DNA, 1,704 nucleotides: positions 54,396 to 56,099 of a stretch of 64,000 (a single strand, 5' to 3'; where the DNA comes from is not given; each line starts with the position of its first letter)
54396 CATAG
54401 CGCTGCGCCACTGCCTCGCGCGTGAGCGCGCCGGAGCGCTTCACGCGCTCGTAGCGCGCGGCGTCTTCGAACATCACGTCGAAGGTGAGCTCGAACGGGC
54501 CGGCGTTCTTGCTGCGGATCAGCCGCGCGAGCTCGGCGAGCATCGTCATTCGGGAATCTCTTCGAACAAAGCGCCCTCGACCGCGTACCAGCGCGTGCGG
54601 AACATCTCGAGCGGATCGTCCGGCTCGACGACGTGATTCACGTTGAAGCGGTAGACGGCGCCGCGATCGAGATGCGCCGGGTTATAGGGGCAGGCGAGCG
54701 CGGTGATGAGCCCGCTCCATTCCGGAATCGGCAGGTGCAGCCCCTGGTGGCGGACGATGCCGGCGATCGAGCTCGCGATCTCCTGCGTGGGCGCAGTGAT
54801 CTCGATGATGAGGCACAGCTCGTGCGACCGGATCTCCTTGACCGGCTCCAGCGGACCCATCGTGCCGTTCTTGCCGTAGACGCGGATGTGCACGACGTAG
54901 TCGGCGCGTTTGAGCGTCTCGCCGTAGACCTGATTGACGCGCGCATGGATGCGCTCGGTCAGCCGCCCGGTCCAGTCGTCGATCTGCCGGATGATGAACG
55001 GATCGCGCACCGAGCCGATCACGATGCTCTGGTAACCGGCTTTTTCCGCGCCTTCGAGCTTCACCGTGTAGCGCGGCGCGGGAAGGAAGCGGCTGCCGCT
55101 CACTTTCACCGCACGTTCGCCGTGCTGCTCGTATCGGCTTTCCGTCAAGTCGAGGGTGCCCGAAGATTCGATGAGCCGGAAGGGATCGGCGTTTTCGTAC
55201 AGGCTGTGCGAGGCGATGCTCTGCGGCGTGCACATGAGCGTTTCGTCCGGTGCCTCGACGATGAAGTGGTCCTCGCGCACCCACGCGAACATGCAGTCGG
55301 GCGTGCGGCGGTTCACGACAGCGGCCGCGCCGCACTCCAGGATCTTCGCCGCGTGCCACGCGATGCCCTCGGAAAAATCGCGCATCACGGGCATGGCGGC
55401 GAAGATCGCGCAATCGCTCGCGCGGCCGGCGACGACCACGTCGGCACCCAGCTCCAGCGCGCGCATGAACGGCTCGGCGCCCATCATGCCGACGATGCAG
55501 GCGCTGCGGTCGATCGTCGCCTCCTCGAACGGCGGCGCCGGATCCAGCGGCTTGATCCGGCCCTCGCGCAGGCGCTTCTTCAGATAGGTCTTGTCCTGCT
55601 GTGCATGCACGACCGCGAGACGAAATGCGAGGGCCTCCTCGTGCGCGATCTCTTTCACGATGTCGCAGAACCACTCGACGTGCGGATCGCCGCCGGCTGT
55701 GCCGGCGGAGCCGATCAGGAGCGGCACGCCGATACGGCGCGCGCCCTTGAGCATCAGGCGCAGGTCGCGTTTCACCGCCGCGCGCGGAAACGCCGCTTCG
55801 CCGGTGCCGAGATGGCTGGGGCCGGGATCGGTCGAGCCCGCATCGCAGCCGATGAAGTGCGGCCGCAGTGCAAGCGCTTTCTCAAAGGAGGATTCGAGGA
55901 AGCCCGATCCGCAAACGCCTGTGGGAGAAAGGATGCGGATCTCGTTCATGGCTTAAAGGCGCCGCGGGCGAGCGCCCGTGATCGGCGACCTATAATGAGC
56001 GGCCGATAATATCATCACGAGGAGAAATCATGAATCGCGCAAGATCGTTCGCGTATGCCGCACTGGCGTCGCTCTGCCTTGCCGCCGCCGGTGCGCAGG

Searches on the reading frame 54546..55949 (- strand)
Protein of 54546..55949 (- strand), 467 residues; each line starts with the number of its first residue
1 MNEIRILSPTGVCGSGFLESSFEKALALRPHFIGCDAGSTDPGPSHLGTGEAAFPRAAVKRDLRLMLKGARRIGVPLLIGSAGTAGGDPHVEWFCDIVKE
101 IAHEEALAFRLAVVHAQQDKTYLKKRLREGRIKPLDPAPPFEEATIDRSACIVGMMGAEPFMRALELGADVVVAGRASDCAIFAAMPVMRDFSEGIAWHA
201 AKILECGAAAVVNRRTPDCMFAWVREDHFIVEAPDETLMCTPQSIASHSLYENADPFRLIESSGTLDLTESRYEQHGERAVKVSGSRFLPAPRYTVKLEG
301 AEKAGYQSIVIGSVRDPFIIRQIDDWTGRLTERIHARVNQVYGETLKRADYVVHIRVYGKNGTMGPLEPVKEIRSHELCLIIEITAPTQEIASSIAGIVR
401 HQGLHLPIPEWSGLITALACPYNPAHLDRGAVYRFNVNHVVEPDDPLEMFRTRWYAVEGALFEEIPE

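Call 34: search_protein_families(library=pfam, proteins=[window:54546-55949:-], max_evalue=0.001)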
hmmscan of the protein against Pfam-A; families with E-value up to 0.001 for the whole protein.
window:54546-55949:- (467 aa): 1 family
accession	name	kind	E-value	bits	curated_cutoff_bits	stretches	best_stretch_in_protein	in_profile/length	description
PF07287.17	AtuA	-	6.3e-23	81.7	22.8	2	93-208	87-207/437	Acyclic terpene utilisation family protein AtuA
